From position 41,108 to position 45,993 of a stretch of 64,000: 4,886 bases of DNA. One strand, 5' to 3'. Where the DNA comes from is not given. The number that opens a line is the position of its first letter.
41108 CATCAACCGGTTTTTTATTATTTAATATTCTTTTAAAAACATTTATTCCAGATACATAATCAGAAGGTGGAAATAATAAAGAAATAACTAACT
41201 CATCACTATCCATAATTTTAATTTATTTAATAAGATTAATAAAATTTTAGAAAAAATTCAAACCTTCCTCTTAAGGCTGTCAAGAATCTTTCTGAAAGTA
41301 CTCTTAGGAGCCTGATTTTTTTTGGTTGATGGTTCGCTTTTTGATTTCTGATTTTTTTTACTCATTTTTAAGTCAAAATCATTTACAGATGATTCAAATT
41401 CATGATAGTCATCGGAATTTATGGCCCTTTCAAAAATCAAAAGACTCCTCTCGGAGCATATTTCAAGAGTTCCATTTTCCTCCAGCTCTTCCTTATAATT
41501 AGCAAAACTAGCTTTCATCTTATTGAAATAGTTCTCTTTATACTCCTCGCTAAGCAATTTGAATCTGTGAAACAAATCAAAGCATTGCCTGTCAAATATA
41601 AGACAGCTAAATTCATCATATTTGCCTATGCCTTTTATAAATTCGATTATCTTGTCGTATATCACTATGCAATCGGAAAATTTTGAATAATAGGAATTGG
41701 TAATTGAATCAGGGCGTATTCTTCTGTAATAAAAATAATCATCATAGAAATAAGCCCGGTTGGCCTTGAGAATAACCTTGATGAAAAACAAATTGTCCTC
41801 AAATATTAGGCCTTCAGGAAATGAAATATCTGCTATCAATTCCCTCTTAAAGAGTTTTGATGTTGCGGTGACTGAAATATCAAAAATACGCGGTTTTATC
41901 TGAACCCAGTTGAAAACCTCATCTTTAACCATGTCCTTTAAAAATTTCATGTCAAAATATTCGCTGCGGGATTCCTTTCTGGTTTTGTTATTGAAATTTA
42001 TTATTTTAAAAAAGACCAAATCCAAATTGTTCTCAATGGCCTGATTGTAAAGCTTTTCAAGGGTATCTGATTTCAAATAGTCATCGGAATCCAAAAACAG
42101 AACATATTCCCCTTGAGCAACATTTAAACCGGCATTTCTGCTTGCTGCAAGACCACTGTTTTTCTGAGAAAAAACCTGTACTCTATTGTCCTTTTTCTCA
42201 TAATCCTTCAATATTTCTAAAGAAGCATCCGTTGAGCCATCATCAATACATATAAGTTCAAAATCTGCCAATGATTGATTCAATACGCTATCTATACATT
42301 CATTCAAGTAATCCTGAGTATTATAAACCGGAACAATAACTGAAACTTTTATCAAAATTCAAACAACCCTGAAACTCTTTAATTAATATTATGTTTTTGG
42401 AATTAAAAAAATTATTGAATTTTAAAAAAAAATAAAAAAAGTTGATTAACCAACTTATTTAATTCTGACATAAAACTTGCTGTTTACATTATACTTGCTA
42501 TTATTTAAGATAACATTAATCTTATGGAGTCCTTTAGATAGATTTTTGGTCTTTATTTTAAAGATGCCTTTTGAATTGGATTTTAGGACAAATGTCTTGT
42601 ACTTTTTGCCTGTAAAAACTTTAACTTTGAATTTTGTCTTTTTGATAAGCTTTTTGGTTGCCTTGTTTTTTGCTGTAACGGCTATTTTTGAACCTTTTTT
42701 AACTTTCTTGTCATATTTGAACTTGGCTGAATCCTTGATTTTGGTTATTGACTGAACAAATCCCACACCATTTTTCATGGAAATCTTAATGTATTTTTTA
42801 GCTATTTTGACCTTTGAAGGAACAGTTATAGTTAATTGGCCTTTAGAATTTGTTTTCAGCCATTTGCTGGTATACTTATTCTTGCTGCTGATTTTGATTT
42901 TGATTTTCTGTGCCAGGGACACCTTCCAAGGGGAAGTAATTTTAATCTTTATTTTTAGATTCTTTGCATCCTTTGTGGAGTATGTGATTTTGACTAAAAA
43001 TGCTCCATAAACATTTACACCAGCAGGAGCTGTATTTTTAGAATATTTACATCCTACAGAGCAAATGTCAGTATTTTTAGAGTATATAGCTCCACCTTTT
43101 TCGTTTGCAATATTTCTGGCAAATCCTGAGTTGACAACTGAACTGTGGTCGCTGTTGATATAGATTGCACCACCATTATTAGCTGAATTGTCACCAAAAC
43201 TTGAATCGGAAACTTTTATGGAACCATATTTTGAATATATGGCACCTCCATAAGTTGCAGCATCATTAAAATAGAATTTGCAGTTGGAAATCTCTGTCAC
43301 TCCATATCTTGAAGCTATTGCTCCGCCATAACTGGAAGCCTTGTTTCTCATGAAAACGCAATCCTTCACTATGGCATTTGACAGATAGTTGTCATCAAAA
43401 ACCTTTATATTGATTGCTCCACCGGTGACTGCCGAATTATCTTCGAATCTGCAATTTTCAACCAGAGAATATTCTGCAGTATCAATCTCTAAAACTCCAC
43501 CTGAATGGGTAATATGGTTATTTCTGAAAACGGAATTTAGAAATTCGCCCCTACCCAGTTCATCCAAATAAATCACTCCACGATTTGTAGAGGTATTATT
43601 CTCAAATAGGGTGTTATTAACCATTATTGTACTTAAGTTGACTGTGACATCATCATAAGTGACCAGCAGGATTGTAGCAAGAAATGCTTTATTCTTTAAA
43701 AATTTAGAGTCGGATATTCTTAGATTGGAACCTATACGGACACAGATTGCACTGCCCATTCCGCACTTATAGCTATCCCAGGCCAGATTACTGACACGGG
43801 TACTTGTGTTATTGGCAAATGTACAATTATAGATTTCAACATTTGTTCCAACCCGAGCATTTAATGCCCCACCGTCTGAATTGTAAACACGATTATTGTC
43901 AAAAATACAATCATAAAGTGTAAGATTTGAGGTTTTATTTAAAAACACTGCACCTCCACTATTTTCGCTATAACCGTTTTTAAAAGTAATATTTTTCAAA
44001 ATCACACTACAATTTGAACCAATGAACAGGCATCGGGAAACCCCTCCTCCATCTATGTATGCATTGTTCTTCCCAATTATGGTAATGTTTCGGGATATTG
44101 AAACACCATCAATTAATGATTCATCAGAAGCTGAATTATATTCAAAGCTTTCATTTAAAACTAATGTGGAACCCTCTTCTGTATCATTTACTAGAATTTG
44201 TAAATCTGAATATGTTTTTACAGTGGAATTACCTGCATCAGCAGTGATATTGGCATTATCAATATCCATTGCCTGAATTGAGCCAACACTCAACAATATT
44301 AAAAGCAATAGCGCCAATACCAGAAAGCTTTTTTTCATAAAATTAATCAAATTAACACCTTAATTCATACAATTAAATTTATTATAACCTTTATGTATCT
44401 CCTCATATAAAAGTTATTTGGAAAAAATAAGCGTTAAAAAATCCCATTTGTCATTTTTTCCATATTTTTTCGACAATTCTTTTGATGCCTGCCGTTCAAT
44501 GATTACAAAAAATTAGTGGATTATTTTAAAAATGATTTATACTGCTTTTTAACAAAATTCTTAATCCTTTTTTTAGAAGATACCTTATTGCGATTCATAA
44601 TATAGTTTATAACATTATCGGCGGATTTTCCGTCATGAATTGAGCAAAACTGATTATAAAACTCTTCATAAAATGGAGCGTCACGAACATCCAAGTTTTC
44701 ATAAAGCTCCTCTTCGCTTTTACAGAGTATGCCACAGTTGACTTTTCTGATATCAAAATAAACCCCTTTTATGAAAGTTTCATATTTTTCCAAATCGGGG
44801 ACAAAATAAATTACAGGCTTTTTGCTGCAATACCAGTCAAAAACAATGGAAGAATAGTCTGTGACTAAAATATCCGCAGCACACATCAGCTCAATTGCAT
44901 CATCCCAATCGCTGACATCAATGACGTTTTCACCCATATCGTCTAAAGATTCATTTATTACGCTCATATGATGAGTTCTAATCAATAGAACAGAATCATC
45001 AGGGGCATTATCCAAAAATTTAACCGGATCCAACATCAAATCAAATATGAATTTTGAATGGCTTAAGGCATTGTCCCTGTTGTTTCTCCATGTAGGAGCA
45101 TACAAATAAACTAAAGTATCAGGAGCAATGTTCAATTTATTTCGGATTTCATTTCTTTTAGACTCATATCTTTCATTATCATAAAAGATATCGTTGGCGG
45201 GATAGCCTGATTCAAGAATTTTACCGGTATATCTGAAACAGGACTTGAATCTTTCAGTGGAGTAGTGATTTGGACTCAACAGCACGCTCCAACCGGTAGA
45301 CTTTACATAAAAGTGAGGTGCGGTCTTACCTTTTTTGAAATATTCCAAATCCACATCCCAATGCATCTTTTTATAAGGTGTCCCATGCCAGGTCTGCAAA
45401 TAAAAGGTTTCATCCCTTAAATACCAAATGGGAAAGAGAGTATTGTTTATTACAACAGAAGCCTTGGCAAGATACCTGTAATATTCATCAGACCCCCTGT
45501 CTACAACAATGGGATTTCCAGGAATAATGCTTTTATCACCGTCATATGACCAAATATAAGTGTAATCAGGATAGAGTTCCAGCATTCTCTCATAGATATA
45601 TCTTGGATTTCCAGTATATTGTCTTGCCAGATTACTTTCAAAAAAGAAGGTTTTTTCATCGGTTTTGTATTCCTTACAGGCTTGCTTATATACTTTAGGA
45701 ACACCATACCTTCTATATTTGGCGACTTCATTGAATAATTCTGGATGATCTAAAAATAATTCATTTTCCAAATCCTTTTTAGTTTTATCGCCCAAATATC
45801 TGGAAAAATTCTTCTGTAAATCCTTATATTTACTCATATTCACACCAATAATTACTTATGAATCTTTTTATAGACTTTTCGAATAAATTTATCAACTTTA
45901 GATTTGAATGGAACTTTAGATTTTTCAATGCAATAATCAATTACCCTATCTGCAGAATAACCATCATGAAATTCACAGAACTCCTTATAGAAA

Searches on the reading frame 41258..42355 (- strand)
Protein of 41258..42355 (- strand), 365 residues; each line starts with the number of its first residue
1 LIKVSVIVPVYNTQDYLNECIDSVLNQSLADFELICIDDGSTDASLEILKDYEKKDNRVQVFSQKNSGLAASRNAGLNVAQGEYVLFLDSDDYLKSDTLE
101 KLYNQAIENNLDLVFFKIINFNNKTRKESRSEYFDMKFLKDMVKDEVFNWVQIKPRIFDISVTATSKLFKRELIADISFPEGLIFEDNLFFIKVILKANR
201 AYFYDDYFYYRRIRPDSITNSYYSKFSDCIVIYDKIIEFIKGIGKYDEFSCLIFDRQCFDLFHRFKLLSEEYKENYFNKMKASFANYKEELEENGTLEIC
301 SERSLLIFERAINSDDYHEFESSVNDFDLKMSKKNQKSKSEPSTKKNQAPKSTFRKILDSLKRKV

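Call 11: search_protein_families(library=pfam, proteins=[window:41258-42355:-], max_evalue=0.001)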
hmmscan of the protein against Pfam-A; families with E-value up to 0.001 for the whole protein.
window:41258-42355:- (365 aa): 4 families
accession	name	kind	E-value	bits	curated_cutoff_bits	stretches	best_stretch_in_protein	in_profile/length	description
PF00535.33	Glycos_transf_2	-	3.3e-41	141.4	23.3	1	5-133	1-130/168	Glycosyl transferase family 2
PF10111.15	Glyco_tranf_2_2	-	2.2e-16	60.6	27.3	1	5-140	1-148/276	Glycosyltransferase like family 2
PF13641.12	Glyco_tranf_2_3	-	6.7e-10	39.8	27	1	4-106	3-111/230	Glycosyltransferase like family 2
PF13704.12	Glyco_tranf_2_4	-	4.8e-05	24.2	27.5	1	12-99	2-89/98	Glycosyl transferase family 2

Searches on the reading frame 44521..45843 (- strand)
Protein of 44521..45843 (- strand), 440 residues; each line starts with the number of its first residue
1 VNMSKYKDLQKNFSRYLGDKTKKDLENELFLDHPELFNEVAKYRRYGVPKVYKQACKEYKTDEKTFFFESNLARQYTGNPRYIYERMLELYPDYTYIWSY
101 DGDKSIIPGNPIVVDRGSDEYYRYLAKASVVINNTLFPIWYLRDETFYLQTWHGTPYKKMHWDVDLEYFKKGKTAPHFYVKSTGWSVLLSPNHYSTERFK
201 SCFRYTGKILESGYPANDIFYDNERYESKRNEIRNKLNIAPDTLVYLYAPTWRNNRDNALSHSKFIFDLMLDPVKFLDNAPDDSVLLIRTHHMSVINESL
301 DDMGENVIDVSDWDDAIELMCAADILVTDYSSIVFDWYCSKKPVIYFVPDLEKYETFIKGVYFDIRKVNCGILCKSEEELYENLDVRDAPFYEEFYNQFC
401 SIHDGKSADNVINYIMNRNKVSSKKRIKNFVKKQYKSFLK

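Call 12: search_protein_families(library=pfam, proteins=[window:44521-45843:-], max_evalue=0.001)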
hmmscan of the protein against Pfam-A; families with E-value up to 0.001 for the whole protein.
window:44521-45843:- (440 aa): 1 family
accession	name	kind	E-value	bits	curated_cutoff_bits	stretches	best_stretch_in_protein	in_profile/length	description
PF04464.20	Glyphos_transf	-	1.2e-81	274.9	22.1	1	60-416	10-366/367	CDP-Glycerol:Poly(glycerophosphate) glycerophosphotransferase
